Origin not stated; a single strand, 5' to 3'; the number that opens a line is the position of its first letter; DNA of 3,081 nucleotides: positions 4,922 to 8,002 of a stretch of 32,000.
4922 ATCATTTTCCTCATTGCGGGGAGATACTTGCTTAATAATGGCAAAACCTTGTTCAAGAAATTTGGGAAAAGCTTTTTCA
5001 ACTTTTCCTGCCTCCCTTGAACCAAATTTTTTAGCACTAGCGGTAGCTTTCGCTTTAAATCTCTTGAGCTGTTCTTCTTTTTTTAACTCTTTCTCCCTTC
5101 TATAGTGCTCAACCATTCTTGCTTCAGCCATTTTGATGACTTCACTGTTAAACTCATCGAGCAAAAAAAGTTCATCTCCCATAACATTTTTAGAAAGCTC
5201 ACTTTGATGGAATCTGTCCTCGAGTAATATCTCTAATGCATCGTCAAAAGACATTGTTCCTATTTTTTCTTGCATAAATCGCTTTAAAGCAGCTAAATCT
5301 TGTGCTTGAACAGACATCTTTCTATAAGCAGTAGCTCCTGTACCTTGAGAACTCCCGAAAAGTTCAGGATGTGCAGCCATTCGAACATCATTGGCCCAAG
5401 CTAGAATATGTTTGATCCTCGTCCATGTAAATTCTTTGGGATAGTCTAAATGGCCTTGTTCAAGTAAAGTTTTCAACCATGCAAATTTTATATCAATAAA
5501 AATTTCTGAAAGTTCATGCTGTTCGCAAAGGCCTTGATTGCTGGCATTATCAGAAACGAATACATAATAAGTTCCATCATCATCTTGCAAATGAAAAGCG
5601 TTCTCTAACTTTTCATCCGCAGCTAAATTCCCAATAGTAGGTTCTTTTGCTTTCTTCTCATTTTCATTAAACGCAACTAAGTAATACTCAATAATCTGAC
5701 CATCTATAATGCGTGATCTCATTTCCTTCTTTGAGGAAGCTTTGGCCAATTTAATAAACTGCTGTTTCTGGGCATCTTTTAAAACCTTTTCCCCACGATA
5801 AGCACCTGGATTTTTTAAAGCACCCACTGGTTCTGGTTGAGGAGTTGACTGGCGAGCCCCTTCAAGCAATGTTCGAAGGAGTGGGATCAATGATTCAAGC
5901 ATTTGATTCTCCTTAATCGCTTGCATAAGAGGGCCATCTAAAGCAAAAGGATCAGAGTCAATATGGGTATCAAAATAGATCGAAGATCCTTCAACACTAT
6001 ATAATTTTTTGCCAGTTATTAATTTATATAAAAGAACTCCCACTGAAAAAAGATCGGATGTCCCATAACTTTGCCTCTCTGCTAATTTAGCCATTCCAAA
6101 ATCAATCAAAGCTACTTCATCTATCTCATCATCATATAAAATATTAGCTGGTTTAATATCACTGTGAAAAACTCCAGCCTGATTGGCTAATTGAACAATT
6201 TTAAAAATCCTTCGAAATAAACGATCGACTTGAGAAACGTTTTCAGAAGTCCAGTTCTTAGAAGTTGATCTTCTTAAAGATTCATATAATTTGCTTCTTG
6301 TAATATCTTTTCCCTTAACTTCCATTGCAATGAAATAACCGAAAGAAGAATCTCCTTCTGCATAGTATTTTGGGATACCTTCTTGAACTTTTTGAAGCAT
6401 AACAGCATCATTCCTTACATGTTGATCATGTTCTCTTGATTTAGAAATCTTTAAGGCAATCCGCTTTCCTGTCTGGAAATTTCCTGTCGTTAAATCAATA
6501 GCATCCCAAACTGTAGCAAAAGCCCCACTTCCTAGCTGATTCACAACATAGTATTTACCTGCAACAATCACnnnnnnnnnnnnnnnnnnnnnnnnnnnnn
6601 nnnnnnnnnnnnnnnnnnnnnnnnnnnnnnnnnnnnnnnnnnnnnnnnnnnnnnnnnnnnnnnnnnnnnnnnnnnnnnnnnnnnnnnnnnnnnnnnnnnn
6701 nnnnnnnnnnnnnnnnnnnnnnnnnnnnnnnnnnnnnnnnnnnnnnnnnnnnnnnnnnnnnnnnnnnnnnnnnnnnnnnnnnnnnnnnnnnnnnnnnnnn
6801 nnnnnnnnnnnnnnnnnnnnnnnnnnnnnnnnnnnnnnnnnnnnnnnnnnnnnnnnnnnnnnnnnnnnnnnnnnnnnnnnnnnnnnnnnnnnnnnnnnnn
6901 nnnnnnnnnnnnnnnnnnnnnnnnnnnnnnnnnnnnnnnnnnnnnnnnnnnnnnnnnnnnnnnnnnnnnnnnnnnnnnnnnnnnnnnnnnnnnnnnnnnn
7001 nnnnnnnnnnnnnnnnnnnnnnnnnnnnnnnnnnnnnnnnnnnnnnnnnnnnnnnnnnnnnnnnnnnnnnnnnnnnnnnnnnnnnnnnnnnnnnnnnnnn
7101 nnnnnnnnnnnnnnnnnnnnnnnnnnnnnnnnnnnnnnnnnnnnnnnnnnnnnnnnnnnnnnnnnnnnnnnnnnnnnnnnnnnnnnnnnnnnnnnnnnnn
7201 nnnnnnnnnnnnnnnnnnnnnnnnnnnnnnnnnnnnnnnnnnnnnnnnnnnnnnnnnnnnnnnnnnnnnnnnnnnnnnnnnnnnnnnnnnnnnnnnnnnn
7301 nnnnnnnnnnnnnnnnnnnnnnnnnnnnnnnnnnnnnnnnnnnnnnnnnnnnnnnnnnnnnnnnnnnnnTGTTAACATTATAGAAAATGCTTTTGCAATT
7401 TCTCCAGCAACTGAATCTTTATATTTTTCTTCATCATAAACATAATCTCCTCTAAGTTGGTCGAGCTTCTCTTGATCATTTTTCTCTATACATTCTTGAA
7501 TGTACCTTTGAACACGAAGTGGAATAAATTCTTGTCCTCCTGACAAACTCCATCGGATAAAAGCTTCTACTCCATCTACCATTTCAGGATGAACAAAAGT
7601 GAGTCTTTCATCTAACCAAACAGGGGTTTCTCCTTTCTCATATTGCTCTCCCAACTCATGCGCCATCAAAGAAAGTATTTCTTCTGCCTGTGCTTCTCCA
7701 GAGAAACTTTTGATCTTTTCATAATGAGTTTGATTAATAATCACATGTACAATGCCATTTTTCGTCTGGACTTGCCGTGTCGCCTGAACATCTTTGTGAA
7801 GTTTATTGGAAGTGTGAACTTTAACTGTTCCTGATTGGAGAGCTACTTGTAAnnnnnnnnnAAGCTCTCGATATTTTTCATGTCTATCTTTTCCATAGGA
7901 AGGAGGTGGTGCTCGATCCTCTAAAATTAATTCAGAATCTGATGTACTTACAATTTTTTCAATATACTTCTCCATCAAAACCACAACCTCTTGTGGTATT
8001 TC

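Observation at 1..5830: Three super-repeats sharing an unrecognised domain with invariant NAFH / HE(L/I)xEI / HILAWA motifs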

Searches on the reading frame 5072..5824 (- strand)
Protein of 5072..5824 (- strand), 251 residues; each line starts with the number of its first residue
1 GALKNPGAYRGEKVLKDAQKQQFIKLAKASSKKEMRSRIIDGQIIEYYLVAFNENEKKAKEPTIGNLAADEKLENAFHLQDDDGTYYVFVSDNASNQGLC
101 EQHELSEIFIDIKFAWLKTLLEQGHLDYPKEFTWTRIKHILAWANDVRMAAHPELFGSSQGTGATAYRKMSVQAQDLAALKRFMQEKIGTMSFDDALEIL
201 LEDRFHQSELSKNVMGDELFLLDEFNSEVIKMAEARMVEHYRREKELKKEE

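Call 13: find_homologous_proteins(query=A1, max_evalue=0.001)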
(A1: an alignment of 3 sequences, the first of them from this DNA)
Query A1 (3 sequences): 6454 candidates shared short words with the query, none scored E <= 0.001.

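Call 21: search_protein_representatives(alignment_id=A1)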
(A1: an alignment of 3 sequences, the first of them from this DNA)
Query: 3 sequences, 252 profile positions. Proteins with E-value up to 0.001 (for the whole library): 6; up to 1e-10: 1; up to 1e-30: 1. The best 6 are listed.
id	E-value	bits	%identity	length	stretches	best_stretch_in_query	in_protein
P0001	0.0e+00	1220.1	-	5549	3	1-252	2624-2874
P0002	9.5e-10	54.6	-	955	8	170-242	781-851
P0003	6.8e-09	51.8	-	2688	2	12-161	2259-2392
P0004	1.7e-06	44.0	-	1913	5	68-109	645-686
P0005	1.6e-04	37.5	-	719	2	23-148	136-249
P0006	2.0e-04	37.2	-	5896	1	15-148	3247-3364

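Call 29: find_homologous_proteins(query=A2, max_evalue=0.001)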
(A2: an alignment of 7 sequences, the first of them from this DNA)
Query A2 (7 sequences): 7015 candidates shared short words with the query, none scored E <= 0.001.

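Call 30: find_related_loci(query=A1, collection=genome_contigs, flank=10000)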
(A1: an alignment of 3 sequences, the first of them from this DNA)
Query A1 (251 aa) in genome_contigs; peptide patterns used: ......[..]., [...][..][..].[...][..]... (x = any residue, [..] = any of these).
82 stretches matched a pattern; 1 encode a relative of the query (tblastn E <= 1e-3); 1 distinct loci.
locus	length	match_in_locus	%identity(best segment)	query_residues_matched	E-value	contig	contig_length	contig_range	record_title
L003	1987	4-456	57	101-251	1e-55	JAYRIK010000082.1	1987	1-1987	MAG: Candidatus Auribacterota bacterium isolate SZ_szas25bin.51 k141_478951, whole genome shotgun sequence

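Call 37: search_protein_families(library=pfam, proteins=[P0003, P0005], max_evalue=0.1)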
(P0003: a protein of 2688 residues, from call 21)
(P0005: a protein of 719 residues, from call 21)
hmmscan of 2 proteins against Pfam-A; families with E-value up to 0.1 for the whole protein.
P0003 (2688 aa): 5 families
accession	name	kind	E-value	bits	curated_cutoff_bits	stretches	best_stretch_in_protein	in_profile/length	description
PF00069.31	Pkinase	-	1.6e-32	113.4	31.7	1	1663-1950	1-253/263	Protein kinase domain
PF07714.23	PK_Tyr_Ser-Thr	-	2.5e-13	50.4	23.1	1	1665-1891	3-212/258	Protein tyrosine and serine/threonine kinase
PF01636.29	APH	-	0.00015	22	23.2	0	1771-1826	137-197/239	Phosphotransferase enzyme family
PF03109.22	ABC1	-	0.0012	18.4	22.9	1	1757-1833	147-221/244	ABC1 atypical kinase-like domain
PF06293.20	Kdo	-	0.024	14.5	21.3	1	1784-1830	124-173/207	Lipopolysaccharide kinase (Kdo/WaaP) family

P0005 (719 aa): 1 family
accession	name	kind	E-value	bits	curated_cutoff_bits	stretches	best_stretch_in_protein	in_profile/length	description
PF02518.31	HATPase_c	-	0.074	13.9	26.4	0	492-543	5-53/111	Histidine kinase-, DNA gyrase B-, and HSP90-like ATPase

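Call 38: predict_structure(alignment_id=A2)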
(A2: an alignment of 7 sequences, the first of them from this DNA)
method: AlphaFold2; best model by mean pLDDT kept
length: 244 residues; sequences in the alignment: 7
mean_pLDDT: 83.4   pTM: 0.84
mean pLDDT of the five models: 83.4, 83.1, 82.2, 81.5, 81.1
residues with pLDDT >= 90: 97; 70-90: 115; 50-70: 14; < 50: 18
segments of 3 or more residues with pLDDT < 50: 1-3, 160-170
pLDDT, mean of each block of 10 residues (from residue 1): 45 76 94 90 93 74 87 88 94 88 94 93 86 87 92 77 41 77 89 87 85 83 88 93 85
secondary structure, 60 per line:
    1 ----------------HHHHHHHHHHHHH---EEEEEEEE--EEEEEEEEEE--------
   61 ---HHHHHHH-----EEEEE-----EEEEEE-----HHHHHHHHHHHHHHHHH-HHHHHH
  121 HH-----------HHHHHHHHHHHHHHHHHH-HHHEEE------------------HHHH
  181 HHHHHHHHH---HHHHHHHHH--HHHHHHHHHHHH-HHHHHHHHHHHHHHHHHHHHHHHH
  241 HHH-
elements in order: H17-29 E33-40 E43-52 H64-70 E76-80 E86-91 H97-113 H115-122 H134-151 E156-158 H177-189 H193-201 H204-215 H217-243

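Call 41: fold_search(model_id=the predicted structure, library=pdb)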
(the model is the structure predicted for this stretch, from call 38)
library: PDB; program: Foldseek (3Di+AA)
matches with E <= 10: 411; with E <= 0.001: 0
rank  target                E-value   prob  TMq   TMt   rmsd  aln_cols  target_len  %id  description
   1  9ucl_D                3.2e-01  0.18  0.19  0.19  13.8       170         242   15  CryoEM structure of IgV domain of human Nectin-4 with Trimbody (released 2026-02-11)
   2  8sok_B                3.4e-01  0.06  0.15  0.11  20.8       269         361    9  Cryo-EM structure of human CST bound to POT1(ESDL)/TPP1 in the presence of telomeric ssDNA (released 2023-06-07)
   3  2rkg_A                3.8e-01  0.08  0.08  0.17  13.8        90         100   10  HIV-1 PR resistant mutant + LPV (released 2008-08-05)
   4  9uaq_F                4.2e-01  0.08  0.19  0.20  16.0       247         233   14  CryoEM structure of GFP-like protein from Aequorea coerulescens with Trimbody (released 2026-02-11)
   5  2o4n_A                6.2e-01  0.06  0.07  0.17  13.5        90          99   10  Crystal Structure of HIV-1 Protease (TRM Mutant) in Complex with Tipranavir (released 2006-12-12)
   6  7v8i_E                6.6e-01  0.02  0.11  0.08  29.2       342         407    6  LolCD(E171Q)E with bound AMPPNP in nanodiscs (released 2022-08-31)
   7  3h17                  7.0e-01  0.06  0.12  0.11  15.1       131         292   11  Crystal structure of EstE5-PMSF (I) (released 2009-04-28)
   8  4e7x_D                7.0e-01  0.05  0.15  0.12  13.9       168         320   11  Structural Basis for the Activity of a Cytoplasmic RNA Terminal U-transferase (released 2012-07-04)
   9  6oot_A                7.4e-01  0.06  0.07  0.17  13.6        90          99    9  HIV-1 Protease NL4-3 L89V, L90M Mutant in complex with darunavir (released 2019-08-21)
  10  8whl_B                7.4e-01  0.02  0.12  0.12  17.6       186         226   13  Crystal structure of CLASP2 in complex with CENP-E (released 2024-08-28)
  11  1mt7_A                7.8e-01  0.06  0.08  0.17  13.8        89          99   10  Viability of a drug-resistant HIV-1 protease mutant: structural insights for better antiviral therapy (released 2003-01-07)
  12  3ekq_A                7.8e-01  0.06  0.07  0.17  13.5        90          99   10  Crystal structure of inhibitor saquinavir (SQV) in complex with multi-drug resistant HIV-1 protease (L63P/V82T/I84V) ( (released 2009-09-01)
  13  1ts4_A                8.2e-01  0.08  0.11  0.13  14.5        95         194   13  Q139K MUTANT OF TOXIC SHOCK SYNDROME TOXIN-1 FROM S. AUREUS (released 1998-12-16)
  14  4ohj_A                8.2e-01  0.08  0.11  0.13  13.9        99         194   11  Crystal structure of toxic shock syndrome toxin-1 (TSST-1) from Staphylococcus aureus (released 2014-02-05)
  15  1daz_C                8.2e-01  0.06  0.07  0.17  13.5        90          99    9  Structural and kinetic analysis of drug resistant mutants of HIV-1 protease (released 2000-05-03)
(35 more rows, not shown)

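Call 46: fold_search(model_id=the predicted structure, library=viral)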
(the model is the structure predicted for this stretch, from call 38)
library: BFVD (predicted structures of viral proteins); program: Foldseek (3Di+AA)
matches with E <= 10: 396; with E <= 0.001: 0
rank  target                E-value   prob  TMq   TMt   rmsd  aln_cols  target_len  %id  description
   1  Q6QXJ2                2.9e-02  0.20  0.18  0.10  19.1       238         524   12  ORF132 [Agrotis segetum granulosis virus]
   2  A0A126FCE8            5.8e-02  0.12  0.15  0.16  19.0       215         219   16  HE65 [Lonomia obliqua multiple nucleopolyhedrovirus]
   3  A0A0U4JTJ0            8.1e-02  0.11  0.17  0.14  19.6       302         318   11  (no name in the UniProt tables at hand)
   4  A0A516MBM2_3          9.6e-02  0.23  0.22  0.07  15.2       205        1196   16  (no name in the UniProt tables at hand)
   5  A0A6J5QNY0            1.0e-01  0.30  0.20  0.33  16.7       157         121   11  Uncharacterized protein [uncultured Caudovirales phage]
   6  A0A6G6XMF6            1.3e-01  0.09  0.17  0.16  17.9       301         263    7  (no name in the UniProt tables at hand)
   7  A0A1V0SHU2            1.3e-01  0.08  0.16  0.16  17.4       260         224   10  Putative nucleotidyltransferase [Klosneuvirus KNV1]
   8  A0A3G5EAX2            1.6e-01  0.06  0.14  0.12  19.1       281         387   12  HE65 [Antheraea proylei nucleopolyhedrovirus]
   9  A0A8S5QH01            1.8e-01  0.13  0.24  0.23  14.9       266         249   10  Uncharacterized protein [Siphoviridae sp. ctr8v12]
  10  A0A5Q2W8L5            1.9e-01  0.47  0.32  0.43  10.2       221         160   13  (no name in the UniProt tables at hand)
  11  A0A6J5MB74            1.9e-01  0.30  0.20  0.34  12.2       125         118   10  Uncharacterized protein [uncultured Caudovirales phage]
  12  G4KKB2                2.2e-01  0.12  0.16  0.14  18.8       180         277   12  (no name in the UniProt tables at hand)
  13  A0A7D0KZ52            2.5e-01  0.05  0.13  0.13  25.5       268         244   12  (no name in the UniProt tables at hand)
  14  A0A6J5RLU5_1          2.9e-01  0.11  0.22  0.07  17.0       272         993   12  Uncharacterized protein [uncultured Caudovirales phage]
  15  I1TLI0                3.3e-01  0.11  0.09  0.10  13.6        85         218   15  DUF3310 domain-containing protein [Bacillus phage PBC1]
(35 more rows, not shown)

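Call 47: search_solved_structures(query=A2, max_evalue=10, show_alignments=3)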
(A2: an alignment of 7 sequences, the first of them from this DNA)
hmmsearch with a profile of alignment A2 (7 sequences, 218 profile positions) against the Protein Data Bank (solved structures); distinct sequences matched with E-value up to 10: 0.

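Call 48: search_protein_families(library=pfam, alignment_id=A2, max_evalue=10)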
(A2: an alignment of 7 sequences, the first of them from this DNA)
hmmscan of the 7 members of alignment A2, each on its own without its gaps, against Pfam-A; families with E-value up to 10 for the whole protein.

A. member 1, seq(244 aa): 0 families

B. families by the number of members that match (of 7 scanned): 3 families
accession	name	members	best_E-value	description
PF13084.11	DUF3943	1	0.00025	Domain of unknown function (DUF3943)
PF02491.25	SHS2_FTSA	1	0.11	SHS2 domain inserted in FTSA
PF23617.1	EF-hand_15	1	0.14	EF-hand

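Call 79: search_protein_families(library=phrogs, alignment_id=A2, max_evalue=10)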
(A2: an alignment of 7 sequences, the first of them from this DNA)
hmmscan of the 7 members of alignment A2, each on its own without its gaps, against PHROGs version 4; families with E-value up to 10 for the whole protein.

A. member 1, seq(244 aa): 1 family
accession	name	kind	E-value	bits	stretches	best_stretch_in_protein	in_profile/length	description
phrog_28888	-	unknown function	0.086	14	1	34-57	19-42/80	-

B. families by the number of members that match (of 7 scanned): 11 families
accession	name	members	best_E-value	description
phrog_22448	-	1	0.0039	-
phrog_4657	-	1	0.047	-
phrog_35476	-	1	0.064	-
phrog_22645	-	1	0.068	-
phrog_28888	-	1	0.086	-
phrog_38737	-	1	0.1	-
phrog_29347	-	1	0.11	-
phrog_4505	-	1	0.11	-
phrog_37895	-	1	0.12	-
phrog_1720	-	1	0.13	-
phrog_36959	-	1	0.3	-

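Call 82: list_cluster_members(proteins=[P0001, P0003, P0005, P0006])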
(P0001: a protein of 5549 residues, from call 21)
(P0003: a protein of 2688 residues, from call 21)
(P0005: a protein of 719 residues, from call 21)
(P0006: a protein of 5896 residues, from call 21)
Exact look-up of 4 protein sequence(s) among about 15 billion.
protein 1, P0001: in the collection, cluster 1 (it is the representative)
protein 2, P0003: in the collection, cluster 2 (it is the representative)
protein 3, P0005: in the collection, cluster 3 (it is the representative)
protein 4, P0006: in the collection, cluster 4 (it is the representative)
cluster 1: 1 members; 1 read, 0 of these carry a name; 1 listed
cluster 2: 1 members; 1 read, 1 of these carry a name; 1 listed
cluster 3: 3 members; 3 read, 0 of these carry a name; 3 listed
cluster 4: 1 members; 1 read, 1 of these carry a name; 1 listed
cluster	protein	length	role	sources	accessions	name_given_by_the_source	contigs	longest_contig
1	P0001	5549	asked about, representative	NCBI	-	-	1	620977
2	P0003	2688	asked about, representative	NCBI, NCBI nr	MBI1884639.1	MAG: serine/threonine protein kinase [Chlamydiae bacterium] | serine/threonine protein kinase [Chlamydiota bacterium]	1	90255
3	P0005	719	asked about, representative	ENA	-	-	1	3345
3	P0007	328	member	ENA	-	-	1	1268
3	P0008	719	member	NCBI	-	-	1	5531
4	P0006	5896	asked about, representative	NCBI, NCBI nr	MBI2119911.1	MAG: hypothetical protein HYT97_09860, partial [Elusimicrobia bacterium] | hypothetical protein [Elusimicrobiota bacterium]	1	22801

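Call 94: find_homologous_proteins(query=P0005, max_evalue=0.001)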
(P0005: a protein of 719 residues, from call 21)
Query P0005 (719 aa): 1 proteins with E <= 0.001 among 8000 candidates.
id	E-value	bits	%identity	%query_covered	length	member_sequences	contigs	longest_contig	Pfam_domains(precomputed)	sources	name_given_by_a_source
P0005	0.0e+0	1596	100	100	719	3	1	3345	-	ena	-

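Call 95: find_encoding_contigs(protein=P0005, flank=5000, max_places=5)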
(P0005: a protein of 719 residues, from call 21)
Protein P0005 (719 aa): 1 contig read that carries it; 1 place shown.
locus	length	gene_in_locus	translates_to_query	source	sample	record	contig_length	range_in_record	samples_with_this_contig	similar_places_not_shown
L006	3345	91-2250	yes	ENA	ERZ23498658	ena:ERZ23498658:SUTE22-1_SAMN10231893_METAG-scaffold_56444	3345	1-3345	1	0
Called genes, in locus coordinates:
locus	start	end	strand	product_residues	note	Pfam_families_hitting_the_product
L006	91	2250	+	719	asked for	-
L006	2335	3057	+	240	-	-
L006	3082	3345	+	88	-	?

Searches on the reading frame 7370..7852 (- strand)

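Call 50: search_protein_families(library=pfam, proteins=[window:7370-7852:-], max_evalue=10)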
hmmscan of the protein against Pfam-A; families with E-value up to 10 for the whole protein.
seq(161 aa): 3 families
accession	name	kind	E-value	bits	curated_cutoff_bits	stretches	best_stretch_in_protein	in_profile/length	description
PF03014.20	SP2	-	0.039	14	20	1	6-52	123-168/205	Structural protein 2 nucleoplasmin-like domain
PF18433.6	DUF5610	-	0.11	13.5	26.4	1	34-84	31-71/117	Domain of unknown function (DUF5610)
PF12030.13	DUF3517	-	0.12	11.4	25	1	26-156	284-401/406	Domain of unknown function (DUF3517)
